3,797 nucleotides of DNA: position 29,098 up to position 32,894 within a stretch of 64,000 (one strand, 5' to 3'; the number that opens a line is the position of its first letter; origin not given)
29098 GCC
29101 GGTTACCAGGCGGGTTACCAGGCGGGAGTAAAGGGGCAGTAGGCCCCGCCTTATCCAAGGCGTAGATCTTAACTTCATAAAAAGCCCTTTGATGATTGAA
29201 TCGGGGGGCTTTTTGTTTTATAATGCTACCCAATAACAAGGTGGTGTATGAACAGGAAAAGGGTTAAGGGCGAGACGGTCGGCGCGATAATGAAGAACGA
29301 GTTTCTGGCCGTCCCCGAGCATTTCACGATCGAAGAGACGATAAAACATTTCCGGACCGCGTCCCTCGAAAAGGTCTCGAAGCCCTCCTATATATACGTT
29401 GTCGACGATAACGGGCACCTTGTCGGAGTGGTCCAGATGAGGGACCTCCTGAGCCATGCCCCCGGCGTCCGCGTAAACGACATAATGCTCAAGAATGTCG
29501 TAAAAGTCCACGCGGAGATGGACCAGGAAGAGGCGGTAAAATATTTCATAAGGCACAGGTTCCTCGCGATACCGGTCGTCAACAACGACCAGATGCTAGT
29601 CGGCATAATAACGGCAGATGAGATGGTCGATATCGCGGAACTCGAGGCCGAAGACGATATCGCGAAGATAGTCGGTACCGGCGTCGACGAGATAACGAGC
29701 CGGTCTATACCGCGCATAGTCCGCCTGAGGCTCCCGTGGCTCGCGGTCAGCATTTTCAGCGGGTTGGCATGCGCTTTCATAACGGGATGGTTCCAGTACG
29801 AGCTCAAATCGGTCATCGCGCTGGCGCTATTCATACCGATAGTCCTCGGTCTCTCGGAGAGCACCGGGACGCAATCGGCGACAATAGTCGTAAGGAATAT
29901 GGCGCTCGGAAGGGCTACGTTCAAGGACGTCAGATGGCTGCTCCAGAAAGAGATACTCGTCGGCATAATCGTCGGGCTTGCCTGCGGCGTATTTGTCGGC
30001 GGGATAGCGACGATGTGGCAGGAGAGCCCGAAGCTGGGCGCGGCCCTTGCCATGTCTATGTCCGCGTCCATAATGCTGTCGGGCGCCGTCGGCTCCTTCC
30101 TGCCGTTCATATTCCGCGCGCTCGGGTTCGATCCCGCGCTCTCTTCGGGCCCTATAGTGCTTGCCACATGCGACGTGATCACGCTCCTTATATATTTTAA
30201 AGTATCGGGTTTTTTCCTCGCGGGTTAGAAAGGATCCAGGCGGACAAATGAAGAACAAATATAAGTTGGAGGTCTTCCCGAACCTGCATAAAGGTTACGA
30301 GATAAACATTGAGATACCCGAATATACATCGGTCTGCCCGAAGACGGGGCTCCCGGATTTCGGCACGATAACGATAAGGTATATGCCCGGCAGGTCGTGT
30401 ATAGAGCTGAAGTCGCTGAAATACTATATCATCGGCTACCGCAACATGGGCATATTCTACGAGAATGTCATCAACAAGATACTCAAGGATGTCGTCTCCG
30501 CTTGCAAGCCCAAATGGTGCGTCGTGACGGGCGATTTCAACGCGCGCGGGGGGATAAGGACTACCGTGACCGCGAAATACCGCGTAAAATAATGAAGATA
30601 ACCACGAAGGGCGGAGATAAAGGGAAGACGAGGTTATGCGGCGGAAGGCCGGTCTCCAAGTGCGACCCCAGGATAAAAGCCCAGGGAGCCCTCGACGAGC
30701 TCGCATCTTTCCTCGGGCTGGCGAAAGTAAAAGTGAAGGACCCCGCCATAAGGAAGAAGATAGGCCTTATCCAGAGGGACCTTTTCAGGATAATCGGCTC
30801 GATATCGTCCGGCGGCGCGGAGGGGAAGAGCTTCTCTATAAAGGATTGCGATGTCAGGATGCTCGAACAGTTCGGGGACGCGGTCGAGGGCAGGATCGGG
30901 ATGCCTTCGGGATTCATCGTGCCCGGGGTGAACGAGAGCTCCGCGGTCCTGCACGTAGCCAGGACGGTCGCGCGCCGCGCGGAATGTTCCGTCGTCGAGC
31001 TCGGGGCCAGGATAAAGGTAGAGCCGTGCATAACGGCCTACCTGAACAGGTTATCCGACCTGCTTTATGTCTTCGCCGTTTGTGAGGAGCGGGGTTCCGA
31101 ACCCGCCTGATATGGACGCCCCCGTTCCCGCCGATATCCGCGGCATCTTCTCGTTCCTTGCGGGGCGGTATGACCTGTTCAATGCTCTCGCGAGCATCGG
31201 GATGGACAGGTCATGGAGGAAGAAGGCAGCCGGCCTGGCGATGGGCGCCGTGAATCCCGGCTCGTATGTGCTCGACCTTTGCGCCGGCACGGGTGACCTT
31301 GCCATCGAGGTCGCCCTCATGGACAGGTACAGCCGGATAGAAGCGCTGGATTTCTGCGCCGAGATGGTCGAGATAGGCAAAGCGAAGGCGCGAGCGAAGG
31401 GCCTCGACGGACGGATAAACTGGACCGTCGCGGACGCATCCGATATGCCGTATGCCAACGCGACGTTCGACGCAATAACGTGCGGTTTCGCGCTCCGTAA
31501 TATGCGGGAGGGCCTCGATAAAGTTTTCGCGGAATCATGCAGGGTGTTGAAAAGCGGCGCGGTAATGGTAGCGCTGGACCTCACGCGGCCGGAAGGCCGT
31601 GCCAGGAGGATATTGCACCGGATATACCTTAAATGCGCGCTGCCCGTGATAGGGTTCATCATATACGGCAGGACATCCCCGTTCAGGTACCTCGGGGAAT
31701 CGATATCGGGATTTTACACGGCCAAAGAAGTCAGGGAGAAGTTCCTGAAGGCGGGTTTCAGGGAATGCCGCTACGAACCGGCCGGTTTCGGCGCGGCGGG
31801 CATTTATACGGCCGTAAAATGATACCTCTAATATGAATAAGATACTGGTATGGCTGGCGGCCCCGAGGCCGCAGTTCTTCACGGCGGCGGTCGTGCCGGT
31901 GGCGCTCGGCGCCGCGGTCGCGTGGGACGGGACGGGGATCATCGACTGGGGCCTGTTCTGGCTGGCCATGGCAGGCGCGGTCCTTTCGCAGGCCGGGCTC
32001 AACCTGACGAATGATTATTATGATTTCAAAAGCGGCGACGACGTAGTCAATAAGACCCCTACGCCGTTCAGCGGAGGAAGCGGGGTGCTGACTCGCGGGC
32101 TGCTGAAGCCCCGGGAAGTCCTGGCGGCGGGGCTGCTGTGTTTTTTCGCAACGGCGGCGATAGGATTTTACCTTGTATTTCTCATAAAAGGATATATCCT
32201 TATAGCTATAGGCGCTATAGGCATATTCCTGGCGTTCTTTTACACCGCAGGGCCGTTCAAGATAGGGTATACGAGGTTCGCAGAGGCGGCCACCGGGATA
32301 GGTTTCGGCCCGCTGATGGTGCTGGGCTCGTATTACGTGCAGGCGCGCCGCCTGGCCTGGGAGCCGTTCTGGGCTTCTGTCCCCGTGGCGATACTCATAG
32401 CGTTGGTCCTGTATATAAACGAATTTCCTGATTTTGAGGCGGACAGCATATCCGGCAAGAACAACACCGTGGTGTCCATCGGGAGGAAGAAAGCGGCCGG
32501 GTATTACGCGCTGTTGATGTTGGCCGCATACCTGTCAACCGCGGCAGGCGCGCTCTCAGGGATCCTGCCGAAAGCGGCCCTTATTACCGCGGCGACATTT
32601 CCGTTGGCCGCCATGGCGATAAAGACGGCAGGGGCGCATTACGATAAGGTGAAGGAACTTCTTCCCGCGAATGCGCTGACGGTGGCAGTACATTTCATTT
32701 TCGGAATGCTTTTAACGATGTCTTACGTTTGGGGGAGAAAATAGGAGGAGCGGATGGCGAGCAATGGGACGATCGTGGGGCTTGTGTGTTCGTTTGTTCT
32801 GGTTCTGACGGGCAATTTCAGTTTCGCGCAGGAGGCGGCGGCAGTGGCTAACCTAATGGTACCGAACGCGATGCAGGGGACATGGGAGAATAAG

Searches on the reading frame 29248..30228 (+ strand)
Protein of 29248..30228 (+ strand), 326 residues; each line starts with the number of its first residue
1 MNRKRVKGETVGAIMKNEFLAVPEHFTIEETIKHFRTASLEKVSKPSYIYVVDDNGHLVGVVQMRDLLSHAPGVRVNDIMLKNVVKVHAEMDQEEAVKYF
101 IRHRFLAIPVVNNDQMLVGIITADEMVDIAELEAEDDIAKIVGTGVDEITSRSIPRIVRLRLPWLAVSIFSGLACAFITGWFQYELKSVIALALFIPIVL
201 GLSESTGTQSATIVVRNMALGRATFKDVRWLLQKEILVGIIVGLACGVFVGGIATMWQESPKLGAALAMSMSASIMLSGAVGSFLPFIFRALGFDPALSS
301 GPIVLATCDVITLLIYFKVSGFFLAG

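Call 11: search_protein_families(library=pfam, proteins=[window:29248-30228:+], max_evalue=0.001)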
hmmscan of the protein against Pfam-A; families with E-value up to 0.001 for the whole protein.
window:29248-30228:+ (326 aa): 2 families
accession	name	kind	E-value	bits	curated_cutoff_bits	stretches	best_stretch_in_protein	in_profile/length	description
PF01769.21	MgtE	-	5.7e-30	104.6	27.6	1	196-317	1-123/125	Divalent cation transporter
PF00571.33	CBS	-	2.2e-22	79.5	24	2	76-128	1-53/57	CBS domain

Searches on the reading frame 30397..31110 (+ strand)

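Call 11: search_protein_families(library=pfam, proteins=[window:30397-31110:+], max_evalue=0.001)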
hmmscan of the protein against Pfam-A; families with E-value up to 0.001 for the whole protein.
window:30397-31110:+ (237 aa): 1 family
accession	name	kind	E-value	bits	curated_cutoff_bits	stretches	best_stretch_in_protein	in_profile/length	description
PF01923.23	Cob_adeno_trans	-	6e-43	147.3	24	1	68-228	1-169/171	Cobalamin adenosyltransferase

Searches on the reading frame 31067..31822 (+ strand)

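Call 11: search_protein_families(library=pfam, proteins=[window:31067-31822:+], max_evalue=0.001)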
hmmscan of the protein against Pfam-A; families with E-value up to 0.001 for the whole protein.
window:31067-31822:+ (251 aa): 9 families
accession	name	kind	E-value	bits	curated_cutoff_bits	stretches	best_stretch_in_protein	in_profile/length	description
PF01209.24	Ubie_methyltran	-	1.1e-44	153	20.1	1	24-251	9-233/233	ubiE/COQ5 methyltransferase family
PF13649.12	Methyltransf_25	-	9e-18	65.2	27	1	68-164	1-96/97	Methyltransferase domain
PF08241.18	Methyltransf_11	-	2.7e-15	57.2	21.2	1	69-168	1-94/95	Methyltransferase domain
PF13847.12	Methyltransf_31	-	9.2e-13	48.5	27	1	65-173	4-113/145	Methyltransferase domain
PF08242.18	Methyltransf_12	-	8.4e-07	30.1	30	1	69-166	1-97/98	Methyltransferase domain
PF13489.12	Methyltransf_23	-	3e-06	27.5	27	1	62-231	20-159/164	Methyltransferase domain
PF01170.24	UPF0020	-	3.7e-06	27.2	22.3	1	59-139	23-127/197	RMKL-like, methyltransferase domain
PF02475.24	TRM5-TYW2_MTfase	-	0.00085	19.8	28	0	61-144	33-115/164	TRM5/TYW2 methyltransferase domain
PF05175.20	MTS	-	0.00098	19.2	23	0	66-139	33-104/170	Methyltransferase small domain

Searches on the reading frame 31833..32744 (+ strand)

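Call 11: search_protein_families(library=pfam, proteins=[window:31833-32744:+], max_evalue=0.001)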
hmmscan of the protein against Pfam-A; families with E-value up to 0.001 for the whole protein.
window:31833-32744:+ (303 aa): 1 family
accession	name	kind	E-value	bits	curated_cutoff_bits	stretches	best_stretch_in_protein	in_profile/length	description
PF01040.23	UbiA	-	4.8e-27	95.3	34.2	1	20-259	2-227/250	UbiA prenyltransferase family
